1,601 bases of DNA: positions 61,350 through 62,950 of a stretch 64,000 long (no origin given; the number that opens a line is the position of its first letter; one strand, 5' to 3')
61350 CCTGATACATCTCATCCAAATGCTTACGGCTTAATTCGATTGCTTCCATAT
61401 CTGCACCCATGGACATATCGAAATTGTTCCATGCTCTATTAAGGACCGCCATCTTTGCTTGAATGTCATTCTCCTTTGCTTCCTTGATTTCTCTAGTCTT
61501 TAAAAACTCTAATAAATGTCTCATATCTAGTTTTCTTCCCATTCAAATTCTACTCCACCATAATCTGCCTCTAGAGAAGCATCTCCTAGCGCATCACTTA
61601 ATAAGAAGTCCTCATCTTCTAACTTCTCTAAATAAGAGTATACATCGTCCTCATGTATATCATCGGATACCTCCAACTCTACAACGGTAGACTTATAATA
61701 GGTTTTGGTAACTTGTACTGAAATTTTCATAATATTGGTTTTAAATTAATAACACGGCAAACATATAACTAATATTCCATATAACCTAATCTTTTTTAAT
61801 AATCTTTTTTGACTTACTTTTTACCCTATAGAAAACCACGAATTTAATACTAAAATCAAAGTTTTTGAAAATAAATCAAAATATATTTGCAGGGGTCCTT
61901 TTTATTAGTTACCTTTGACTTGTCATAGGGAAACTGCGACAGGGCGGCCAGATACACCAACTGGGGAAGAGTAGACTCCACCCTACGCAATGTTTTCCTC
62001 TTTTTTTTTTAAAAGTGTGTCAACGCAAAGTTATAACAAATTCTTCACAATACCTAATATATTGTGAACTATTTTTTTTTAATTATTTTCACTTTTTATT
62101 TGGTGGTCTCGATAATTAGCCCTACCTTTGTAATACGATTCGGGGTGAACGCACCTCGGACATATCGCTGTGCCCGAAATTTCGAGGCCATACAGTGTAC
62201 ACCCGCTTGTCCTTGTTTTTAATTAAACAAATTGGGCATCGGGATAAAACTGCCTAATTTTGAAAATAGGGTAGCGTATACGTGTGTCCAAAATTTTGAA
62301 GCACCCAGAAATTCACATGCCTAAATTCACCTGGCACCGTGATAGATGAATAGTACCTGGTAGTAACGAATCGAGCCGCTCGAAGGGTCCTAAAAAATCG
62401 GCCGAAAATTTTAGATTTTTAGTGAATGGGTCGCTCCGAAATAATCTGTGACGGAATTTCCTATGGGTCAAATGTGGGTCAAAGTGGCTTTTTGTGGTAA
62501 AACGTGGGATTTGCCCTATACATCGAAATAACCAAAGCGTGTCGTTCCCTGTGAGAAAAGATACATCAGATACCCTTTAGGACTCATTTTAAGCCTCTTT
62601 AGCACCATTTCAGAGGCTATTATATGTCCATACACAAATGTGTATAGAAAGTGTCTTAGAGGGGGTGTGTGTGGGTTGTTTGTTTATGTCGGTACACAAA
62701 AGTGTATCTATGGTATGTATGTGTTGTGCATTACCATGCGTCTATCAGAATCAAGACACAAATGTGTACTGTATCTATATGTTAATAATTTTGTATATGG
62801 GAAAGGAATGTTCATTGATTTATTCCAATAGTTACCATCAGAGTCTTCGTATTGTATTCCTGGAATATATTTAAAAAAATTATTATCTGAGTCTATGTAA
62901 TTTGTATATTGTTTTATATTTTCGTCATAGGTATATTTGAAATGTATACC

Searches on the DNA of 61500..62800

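Call 87: search_rna_families(source=window, start=61500, end=62800, threshold=evalue, max_evalue=1)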
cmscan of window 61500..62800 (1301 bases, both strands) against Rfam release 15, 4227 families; matches with E-value up to 1: 0.
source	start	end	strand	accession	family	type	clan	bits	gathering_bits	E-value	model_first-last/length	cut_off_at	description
